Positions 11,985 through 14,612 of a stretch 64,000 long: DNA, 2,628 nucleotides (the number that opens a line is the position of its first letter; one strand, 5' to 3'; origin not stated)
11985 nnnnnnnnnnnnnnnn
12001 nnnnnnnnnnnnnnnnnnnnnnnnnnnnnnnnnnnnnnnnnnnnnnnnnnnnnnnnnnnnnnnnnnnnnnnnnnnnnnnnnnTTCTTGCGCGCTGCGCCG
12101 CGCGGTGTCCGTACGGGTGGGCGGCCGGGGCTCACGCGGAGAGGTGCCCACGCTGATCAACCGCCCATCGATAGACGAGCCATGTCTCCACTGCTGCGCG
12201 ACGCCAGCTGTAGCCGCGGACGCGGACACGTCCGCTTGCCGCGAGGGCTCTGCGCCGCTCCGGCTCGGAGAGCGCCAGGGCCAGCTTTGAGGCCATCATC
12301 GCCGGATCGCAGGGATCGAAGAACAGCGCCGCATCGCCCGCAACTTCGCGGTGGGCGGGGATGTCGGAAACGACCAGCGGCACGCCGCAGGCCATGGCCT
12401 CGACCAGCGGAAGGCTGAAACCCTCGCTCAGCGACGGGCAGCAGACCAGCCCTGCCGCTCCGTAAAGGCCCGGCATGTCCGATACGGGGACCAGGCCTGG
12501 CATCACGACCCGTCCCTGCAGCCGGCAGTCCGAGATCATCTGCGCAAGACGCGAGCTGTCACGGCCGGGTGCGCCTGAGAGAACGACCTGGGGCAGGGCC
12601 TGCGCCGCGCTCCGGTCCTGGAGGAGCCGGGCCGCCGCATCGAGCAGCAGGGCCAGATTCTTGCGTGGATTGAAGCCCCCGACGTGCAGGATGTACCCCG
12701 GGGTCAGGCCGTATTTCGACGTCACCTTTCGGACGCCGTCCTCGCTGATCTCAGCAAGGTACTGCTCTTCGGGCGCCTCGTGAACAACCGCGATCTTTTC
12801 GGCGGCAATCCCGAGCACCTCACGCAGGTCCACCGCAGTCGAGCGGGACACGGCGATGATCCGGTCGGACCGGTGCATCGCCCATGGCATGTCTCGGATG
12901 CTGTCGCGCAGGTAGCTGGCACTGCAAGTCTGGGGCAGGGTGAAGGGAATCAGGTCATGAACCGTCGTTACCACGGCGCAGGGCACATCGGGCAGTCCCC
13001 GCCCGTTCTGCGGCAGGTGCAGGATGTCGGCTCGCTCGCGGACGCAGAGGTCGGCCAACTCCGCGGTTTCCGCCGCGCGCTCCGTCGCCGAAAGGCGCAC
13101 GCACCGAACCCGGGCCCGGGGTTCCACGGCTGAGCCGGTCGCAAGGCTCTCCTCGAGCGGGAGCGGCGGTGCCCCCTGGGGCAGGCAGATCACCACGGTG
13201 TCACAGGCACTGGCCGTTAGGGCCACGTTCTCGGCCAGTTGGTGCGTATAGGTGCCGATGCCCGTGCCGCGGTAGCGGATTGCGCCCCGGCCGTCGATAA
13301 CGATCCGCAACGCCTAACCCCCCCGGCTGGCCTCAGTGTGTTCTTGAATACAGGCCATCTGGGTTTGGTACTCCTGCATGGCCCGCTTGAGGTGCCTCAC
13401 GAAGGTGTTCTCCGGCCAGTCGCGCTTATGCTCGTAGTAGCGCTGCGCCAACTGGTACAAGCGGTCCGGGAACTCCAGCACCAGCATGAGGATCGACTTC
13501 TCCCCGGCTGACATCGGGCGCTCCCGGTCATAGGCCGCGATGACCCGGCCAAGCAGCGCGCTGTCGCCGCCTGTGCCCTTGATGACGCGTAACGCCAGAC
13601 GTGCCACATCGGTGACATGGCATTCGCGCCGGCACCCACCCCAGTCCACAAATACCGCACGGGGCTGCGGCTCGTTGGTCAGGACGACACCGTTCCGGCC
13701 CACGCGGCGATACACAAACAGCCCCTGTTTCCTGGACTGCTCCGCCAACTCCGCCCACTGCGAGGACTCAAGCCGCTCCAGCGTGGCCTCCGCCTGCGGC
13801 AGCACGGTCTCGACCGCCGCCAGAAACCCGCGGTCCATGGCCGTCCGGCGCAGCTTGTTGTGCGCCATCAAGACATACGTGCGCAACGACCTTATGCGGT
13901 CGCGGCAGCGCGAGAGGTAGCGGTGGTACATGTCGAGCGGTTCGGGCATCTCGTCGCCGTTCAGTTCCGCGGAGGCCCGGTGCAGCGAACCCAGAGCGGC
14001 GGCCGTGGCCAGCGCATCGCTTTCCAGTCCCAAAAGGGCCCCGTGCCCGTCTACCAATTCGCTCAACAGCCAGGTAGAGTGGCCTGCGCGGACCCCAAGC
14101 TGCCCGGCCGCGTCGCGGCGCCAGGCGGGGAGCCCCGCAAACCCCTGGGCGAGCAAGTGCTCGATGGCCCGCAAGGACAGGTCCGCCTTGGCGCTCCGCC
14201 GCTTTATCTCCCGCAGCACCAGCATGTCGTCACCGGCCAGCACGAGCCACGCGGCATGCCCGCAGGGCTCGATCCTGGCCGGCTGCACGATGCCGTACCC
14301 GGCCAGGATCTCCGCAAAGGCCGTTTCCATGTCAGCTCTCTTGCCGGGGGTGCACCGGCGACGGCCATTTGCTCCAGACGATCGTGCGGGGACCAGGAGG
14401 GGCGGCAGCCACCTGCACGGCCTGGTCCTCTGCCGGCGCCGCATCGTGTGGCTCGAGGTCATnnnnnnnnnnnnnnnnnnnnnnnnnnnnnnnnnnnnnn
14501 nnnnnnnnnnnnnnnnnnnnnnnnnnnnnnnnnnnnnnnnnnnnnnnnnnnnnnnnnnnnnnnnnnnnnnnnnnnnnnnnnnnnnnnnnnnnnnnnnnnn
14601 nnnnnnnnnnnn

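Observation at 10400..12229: Catalytically degenerate ABC nucleotide-binding domain fused to a 380-aa Ala/Pro-rich domain, translationally coupled to manC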

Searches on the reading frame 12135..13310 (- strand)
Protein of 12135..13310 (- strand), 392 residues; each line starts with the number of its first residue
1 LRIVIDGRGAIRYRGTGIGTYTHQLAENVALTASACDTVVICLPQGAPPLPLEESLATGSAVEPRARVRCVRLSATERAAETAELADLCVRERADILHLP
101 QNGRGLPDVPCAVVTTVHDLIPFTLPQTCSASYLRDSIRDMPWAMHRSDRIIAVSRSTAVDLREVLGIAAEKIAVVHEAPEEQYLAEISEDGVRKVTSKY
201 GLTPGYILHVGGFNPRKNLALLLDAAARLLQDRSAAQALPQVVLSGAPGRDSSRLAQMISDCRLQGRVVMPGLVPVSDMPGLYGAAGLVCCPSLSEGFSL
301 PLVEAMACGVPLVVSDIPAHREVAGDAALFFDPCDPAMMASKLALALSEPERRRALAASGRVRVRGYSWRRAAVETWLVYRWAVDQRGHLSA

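Call 5: search_protein_families(library=pfam, proteins=[window:12135-13310:-], max_evalue=0.1)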
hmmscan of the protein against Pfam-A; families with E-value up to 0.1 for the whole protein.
window:12135-13310:- (392 aa): 5 families
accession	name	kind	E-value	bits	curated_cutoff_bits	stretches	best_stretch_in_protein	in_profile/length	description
PF00534.26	Glycos_transf_1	-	2.1e-29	102.7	26.4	1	203-361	14-170/172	Glycosyl transferases group 1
PF13692.12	Glyco_trans_1_4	-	1.2e-25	90.9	27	1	206-347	3-140/142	Glycosyl transferases group 1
PF13439.12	Glyco_transf_4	-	4e-14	53.4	28.5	1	17-177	3-163/170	Glycosyltransferase Family 4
PF13524.12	Glyco_trans_1_2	-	1e-09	38.9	25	1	268-372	29-138/144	Glycosyl transferase-like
PF20706.3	GT4-conflict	-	3.7e-08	33.2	26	1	210-316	203-312/385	Family 4 Glycosyltransferase in conflict systems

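Call 37: find_homologous_proteins(query=window:12135-13310:-, max_evalue=1e-30)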
Query window:12135-13310:- (392 aa): 359 proteins with E <= 1e-30 among 8000 candidates; the best 120 are listed.
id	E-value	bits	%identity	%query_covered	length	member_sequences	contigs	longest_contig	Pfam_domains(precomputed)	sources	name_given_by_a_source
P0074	2.1e-255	865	100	100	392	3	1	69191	PF00534.27,PF13524.13,PF13439.13,PF20706.4,PF13692.13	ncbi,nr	ncbi:MAG: glycosyltransferase family 1 protein [Bacillota bacterium]|nr:glycosyltransferase family 1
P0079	2.3e-155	536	66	98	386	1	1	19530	PF00534.27,PF13579.13,PF13524.13,PF13439.13,PF20706.4,PF13692.13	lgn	-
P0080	7.7e-147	508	62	98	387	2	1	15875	PF00534.27,PF13579.13,PF13524.13,PF13439.13,PF20706.4,PF13692.13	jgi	jgi:glycosyltransferase involved in cell wall biosynthesis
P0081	5.1e-133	462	56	99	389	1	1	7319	PF00534.27,PF13524.13,PF13439.13,PF20706.4,PF13692.13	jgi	jgi:glycosyltransferase involved in cell wall biosynthesis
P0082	8.3e-133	461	56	99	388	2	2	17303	PF00534.27,PF13579.13,PF13524.13,PF13439.13,PF13692.13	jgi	-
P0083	1.5e-121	424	55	99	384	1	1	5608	PF00534.27,PF13579.13,PF13524.13,PF13439.13,PF20706.4,PF13692.13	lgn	-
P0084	2.3e-118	414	52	99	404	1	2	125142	PF00534.27,PF13579.13,PF13524.13,PF13439.13,PF13692.13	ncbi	-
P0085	7.6e-106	373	59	75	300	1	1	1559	PF00534.27,PF13524.13,PF13439.13,PF20706.4,PF13692.13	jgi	-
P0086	1.4e-102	362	49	99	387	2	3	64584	PF00534.27,PF13439.13,PF13692.13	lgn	-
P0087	2.7e-100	354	47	98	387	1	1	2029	PF00534.27,PF13579.13,PF13439.13,PF20706.4,PF13692.13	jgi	jgi:glycosyltransferase involved in cell wall biosynthesis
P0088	4.7e-77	278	42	99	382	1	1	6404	PF00534.27,PF13579.13,PF13524.13,PF13439.13,PF20706.4,PF13692.13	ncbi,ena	-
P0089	6.2e-77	277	43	99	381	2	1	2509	PF00534.27,PF13524.13,PF13439.13,PF20706.4,PF13692.13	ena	-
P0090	4.2e-75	271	45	97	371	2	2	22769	PF00534.27,PF13579.13,PF13524.13,PF13439.13,PF20706.4,PF13692.13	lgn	-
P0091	1.3e-69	253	41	97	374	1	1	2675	PF00534.27,PF13579.13,PF13524.13,PF13439.13,PF20706.4,PF13692.13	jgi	jgi:glycosyltransferase involved in cell wall biosynthesis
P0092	1.9e-68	250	41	97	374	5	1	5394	PF00534.27,PF13579.13,PF13439.13,PF20706.4,PF13692.13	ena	-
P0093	1.9e-68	250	38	97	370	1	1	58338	PF00534.27,PF13524.13,PF13439.13,PF20706.4,PF13692.13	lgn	-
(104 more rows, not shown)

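Call 38: find_encoding_contigs(protein=P0080, flank=6000, max_places=2)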
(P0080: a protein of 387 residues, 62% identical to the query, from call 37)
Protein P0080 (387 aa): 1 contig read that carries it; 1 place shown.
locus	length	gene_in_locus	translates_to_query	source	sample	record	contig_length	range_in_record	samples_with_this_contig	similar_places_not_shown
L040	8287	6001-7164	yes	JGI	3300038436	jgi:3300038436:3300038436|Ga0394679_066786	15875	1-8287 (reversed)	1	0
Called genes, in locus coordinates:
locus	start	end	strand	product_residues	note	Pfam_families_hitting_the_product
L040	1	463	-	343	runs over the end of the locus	PF27663:Spore_coat_YutH, PF01636:APH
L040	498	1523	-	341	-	PF01636:APH, PF27663:Spore_coat_YutH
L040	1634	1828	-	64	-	-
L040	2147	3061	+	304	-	PF13439:Glyco_transf_4, PF20706:GT4-conflict, PF00534:Glycos_transf_1, PF13692:Glyco_trans_1_4, PF13524:Glyco_trans_1_2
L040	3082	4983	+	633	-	PF01636:APH, PF27663:Spore_coat_YutH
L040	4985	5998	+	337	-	PF27663:Spore_coat_YutH (weak)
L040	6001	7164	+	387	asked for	PF13439:Glyco_transf_4, PF13579:Glyco_trans_4_4, PF20706:GT4-conflict, PF00534:Glycos_transf_1, PF13692:Glyco_trans_1_4, PF13524:Glyco_trans_1_2 (weak)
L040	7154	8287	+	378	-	?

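Call 39: find_encoding_contigs(protein=P0084, flank=6000, max_places=2)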
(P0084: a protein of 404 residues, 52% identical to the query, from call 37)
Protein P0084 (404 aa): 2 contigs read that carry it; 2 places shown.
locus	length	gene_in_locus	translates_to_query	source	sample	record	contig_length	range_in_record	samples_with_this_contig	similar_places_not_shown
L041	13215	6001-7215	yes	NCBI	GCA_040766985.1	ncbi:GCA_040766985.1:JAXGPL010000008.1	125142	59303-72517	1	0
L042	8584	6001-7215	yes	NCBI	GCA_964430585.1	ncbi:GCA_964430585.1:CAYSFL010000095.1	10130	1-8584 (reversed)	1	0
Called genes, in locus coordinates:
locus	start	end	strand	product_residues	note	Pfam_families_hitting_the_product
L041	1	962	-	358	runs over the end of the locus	PF01636:APH, PF27663:Spore_coat_YutH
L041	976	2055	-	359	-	PF01636:APH, PF27663:Spore_coat_YutH, PF01633:Choline_kinase (weak)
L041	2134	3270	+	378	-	PF13439:Glyco_transf_4, PF20706:GT4-conflict, PF00534:Glycos_transf_1, PF13692:Glyco_trans_1_4, PF13524:Glyco_trans_1_2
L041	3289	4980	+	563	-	PF01636:APH, PF27663:Spore_coat_YutH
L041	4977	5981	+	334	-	PF27663:Spore_coat_YutH (weak)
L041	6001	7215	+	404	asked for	PF13439:Glyco_transf_4, PF13579:Glyco_trans_4_4, PF00534:Glycos_transf_1, PF13692:Glyco_trans_1_4, PF13524:Glyco_trans_1_2 (faint)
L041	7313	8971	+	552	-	PF00005:ABC_tran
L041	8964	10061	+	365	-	PF00483:NTP_transferase, PF12804:NTP_transf_3, PF22640:ManC_GMP_beta-helix (weak)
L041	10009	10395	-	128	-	PF00408:PGM_PMM_IV (weak)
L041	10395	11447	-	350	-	PF02878:PGM_PMM_I, PF02879:PGM_PMM_II, PF02880:PGM_PMM_III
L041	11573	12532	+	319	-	PF00215:OMPdecase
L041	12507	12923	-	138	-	PF00583:Acetyltransf_1, PF13302:Acetyltransf_3, PF13523:Acetyltransf_8 (weak)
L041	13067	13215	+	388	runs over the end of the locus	PF01476:LysM, PF23473:LysM3_LYK4_5 (faint), PF01476:LysM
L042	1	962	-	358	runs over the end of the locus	PF01636:APH, PF27663:Spore_coat_YutH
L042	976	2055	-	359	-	PF01636:APH, PF27663:Spore_coat_YutH, PF01633:Choline_kinase (weak)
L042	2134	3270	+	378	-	PF13439:Glyco_transf_4, PF20706:GT4-conflict, PF00534:Glycos_transf_1, PF13692:Glyco_trans_1_4, PF13524:Glyco_trans_1_2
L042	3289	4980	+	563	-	PF01636:APH, PF27663:Spore_coat_YutH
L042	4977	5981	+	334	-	PF27663:Spore_coat_YutH (weak)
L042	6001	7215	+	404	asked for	PF13439:Glyco_transf_4, PF13579:Glyco_trans_4_4, PF00534:Glycos_transf_1, PF13692:Glyco_trans_1_4, PF13524:Glyco_trans_1_2 (faint)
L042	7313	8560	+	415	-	PF00005:ABC_tran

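Call 40: find_encoding_contigs(protein=P0086, flank=6000, max_places=2)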
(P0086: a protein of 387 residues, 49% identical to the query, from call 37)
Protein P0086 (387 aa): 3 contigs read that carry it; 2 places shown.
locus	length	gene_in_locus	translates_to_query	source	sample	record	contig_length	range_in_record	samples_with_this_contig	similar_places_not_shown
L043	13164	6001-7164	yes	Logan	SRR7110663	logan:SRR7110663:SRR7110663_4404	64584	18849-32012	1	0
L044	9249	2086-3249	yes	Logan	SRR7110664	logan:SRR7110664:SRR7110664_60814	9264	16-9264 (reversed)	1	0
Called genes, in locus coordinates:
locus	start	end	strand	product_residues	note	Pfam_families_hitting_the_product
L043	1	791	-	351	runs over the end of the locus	PF27663:Spore_coat_YutH, PF01636:APH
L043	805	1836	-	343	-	PF27663:Spore_coat_YutH, PF01636:APH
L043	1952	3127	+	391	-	PF13439:Glyco_transf_4, PF20706:GT4-conflict, PF00534:Glycos_transf_1, PF13692:Glyco_trans_1_4, PF13524:Glyco_trans_1_2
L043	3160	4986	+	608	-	PF01636:APH, PF27663:Spore_coat_YutH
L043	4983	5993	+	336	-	PF27663:Spore_coat_YutH (faint)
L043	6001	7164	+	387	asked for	PF13439:Glyco_transf_4, PF00534:Glycos_transf_1, PF13692:Glyco_trans_1_4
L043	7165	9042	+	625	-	PF00005:ABC_tran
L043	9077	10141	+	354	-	PF00483:NTP_transferase, PF12804:NTP_transf_3, PF22640:ManC_GMP_beta-helix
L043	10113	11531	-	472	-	PF02878:PGM_PMM_I, PF02879:PGM_PMM_II, PF02880:PGM_PMM_III, PF00408:PGM_PMM_IV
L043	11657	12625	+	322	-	PF00215:OMPdecase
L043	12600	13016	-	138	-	PF00583:Acetyltransf_1, PF13302:Acetyltransf_3, PF13508:Acetyltransf_7 (weak), PF08445:FR47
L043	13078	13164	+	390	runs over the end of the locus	PF01476:LysM (weak)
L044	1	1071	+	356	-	?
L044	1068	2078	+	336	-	PF27663:Spore_coat_YutH (faint)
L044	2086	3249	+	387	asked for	PF13439:Glyco_transf_4, PF00534:Glycos_transf_1, PF13692:Glyco_trans_1_4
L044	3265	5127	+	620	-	PF00005:ABC_tran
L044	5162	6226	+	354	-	PF00483:NTP_transferase, PF12804:NTP_transf_3, PF22640:ManC_GMP_beta-helix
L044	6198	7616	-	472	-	PF02878:PGM_PMM_I, PF02879:PGM_PMM_II, PF02880:PGM_PMM_III, PF00408:PGM_PMM_IV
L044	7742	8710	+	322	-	PF00215:OMPdecase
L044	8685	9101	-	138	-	PF00583:Acetyltransf_1, PF13302:Acetyltransf_3, PF13508:Acetyltransf_7 (weak), PF08445:FR47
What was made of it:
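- Synteny adds L040, L041/L042 and L043/L044 (calls 38-40).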

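Call 41: find_encoding_contigs(protein=P0090, flank=6000, max_places=2)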
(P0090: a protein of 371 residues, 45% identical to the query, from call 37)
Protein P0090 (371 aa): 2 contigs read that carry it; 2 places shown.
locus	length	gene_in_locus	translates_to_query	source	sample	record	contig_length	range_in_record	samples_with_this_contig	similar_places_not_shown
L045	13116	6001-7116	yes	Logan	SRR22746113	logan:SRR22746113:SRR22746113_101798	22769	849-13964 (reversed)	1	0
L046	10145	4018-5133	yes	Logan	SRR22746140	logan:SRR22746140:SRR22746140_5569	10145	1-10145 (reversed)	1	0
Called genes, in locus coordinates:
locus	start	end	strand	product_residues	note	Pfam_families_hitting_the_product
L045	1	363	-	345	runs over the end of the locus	PF00288:GHMP_kinases_N, PF08544:GHMP_kinases_C (weak)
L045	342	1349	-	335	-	PF27663:Spore_coat_YutH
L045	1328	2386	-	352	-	PF01636:APH, PF27663:Spore_coat_YutH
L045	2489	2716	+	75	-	-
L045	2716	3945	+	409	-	PF13439:Glyco_transf_4, PF20706:GT4-conflict, PF00534:Glycos_transf_1, PF13692:Glyco_trans_1_4, PF13524:Glyco_trans_1_2 (weak)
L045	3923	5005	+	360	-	PF01636:APH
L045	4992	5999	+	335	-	PF27663:Spore_coat_YutH (weak)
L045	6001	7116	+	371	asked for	PF13439:Glyco_transf_4, PF13579:Glyco_trans_4_4, PF20706:GT4-conflict, PF00534:Glycos_transf_1, PF13692:Glyco_trans_1_4, PF13524:Glyco_trans_1_2 (weak)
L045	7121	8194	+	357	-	PF00483:NTP_transferase, PF12804:NTP_transf_3, PF22640:ManC_GMP_beta-helix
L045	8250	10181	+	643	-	PF02384:N6_Mtase, PF07669:Eco57I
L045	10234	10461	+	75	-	-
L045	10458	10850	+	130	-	PF07875:Coat_F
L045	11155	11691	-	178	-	-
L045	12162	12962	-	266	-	PF01695:IstB_IS21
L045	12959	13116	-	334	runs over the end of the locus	?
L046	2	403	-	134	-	?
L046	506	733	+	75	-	-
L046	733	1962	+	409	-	PF13439:Glyco_transf_4, PF20706:GT4-conflict, PF00534:Glycos_transf_1, PF13692:Glyco_trans_1_4, PF13524:Glyco_trans_1_2 (weak)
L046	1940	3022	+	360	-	PF01636:APH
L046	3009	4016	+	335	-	PF27663:Spore_coat_YutH (weak)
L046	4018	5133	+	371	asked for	PF13439:Glyco_transf_4, PF13579:Glyco_trans_4_4, PF20706:GT4-conflict, PF00534:Glycos_transf_1, PF13692:Glyco_trans_1_4, PF13524:Glyco_trans_1_2 (weak)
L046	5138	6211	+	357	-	PF00483:NTP_transferase, PF12804:NTP_transf_3, PF22640:ManC_GMP_beta-helix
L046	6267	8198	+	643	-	PF02384:N6_Mtase, PF07669:Eco57I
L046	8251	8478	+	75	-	-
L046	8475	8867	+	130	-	PF07875:Coat_F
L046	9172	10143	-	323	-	?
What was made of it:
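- In the sister lineage L045/L046, GT4 is followed 5 nt later by ManC, so the gene is an optional clade-specific addition (call 41). The gene is absent from the sister lineage that keeps the rest of the operon (call 41). ManC works without it in the sister lineage (call 41).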

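Call 42: find_encoding_contigs(protein=P0093, flank=6000, max_places=2)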
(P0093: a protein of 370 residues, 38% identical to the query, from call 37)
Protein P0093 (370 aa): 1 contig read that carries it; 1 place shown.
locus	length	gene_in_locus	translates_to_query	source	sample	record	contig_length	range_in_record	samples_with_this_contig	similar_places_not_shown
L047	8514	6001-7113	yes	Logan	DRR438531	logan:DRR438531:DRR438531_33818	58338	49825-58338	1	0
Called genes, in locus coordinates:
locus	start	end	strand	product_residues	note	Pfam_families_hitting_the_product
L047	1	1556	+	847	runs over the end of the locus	PF01636:APH, PF27663:Spore_coat_YutH (weak)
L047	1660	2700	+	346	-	PF27663:Spore_coat_YutH (faint)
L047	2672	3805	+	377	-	PF13439:Glyco_transf_4, PF13579:Glyco_trans_4_4, PF20706:GT4-conflict, PF00534:Glycos_transf_1, PF13692:Glyco_trans_1_4, PF13524:Glyco_trans_1_2 (weak)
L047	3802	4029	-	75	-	-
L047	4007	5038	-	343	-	PF00288:GHMP_kinases_N, PF08544:GHMP_kinases_C (weak)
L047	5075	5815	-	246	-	PF00483:NTP_transferase, PF12804:NTP_transf_3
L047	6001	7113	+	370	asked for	PF13439:Glyco_transf_4, PF20706:GT4-conflict, PF00534:Glycos_transf_1, PF13692:Glyco_trans_1_4, PF13524:Glyco_trans_1_2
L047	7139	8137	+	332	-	PF27663:Spore_coat_YutH, PF01636:APH, PF01633:Choline_kinase (weak)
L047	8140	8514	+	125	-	?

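Call 43: find_encoding_contigs(protein=P0088, flank=6000, max_places=2)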
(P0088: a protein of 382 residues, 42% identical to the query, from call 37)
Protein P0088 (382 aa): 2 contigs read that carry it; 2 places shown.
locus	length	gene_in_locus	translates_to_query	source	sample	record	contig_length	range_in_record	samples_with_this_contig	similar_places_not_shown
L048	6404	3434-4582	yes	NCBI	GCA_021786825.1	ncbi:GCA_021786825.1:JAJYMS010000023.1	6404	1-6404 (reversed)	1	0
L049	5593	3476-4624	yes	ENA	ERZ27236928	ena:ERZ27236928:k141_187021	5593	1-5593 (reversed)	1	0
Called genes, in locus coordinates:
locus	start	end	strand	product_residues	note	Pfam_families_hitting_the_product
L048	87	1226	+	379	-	PF13439:Glyco_transf_4, PF13579:Glyco_trans_4_4, PF20706:GT4-conflict, PF00534:Glycos_transf_1, PF13692:Glyco_trans_1_4, PF13524:Glyco_trans_1_2 (weak)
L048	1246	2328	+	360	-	PF27663:Spore_coat_YutH, PF01636:APH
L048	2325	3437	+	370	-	PF01636:APH (weak)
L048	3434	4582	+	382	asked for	PF13439:Glyco_transf_4, PF13579:Glyco_trans_4_4, PF20706:GT4-conflict, PF00534:Glycos_transf_1, PF13692:Glyco_trans_1_4, PF13524:Glyco_trans_1_2 (weak)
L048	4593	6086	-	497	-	PF02310:B12-binding, PF04055:Radical_SAM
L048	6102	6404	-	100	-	?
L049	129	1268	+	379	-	PF13439:Glyco_transf_4, PF13579:Glyco_trans_4_4, PF20706:GT4-conflict, PF00534:Glycos_transf_1, PF13692:Glyco_trans_1_4, PF13524:Glyco_trans_1_2 (weak)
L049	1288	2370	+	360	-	PF27663:Spore_coat_YutH, PF01636:APH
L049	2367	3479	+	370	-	PF01636:APH (weak)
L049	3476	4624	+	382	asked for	PF13439:Glyco_transf_4, PF13579:Glyco_trans_4_4, PF20706:GT4-conflict, PF00534:Glycos_transf_1, PF13692:Glyco_trans_1_4, PF13524:Glyco_trans_1_2 (weak)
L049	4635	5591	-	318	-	?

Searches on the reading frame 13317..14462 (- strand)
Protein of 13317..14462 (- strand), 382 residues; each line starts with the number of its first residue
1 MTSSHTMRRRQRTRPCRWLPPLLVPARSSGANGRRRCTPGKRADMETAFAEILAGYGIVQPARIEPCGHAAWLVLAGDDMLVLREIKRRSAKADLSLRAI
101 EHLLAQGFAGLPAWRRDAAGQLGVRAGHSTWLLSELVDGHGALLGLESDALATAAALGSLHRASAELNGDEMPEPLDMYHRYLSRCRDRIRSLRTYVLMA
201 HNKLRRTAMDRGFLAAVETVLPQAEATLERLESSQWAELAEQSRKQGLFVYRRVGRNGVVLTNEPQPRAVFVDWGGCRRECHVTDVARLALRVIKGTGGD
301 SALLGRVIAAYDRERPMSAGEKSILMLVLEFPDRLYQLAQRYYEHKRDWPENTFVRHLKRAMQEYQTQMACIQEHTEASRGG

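Call 5: search_protein_families(library=pfam, proteins=[window:13317-14462:-], max_evalue=0.1)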
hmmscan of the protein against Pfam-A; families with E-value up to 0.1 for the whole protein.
window:13317-14462:- (382 aa): 1 family
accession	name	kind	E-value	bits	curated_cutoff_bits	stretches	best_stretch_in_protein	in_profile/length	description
PF13829.11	DUF4191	-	0.026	14.3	30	1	213-268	77-132/219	Domain of unknown function (DUF4191)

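Call 31: search_protein_families(library=ncbifam, proteins=[window:13317-14330:-], max_evalue=0.01)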
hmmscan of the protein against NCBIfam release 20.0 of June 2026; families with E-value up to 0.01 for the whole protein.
window:13317-14330:- (338 aa): 3 families
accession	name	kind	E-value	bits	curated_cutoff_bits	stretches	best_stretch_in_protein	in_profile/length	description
TIGR02906.1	spore_CotS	subfamily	5.5e-41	140.5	172.7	1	26-329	11-312/314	CotS family spore coat protein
NF053880.1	SprCtKinCotIBac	equivalog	1.5e-16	60.3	550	1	28-319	32-316/328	spore coat kinase CotI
TIGR02904.1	spore_ysxE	equivalog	4e-09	36.2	263.55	1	7-317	3-308/309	spore coat protein YsxE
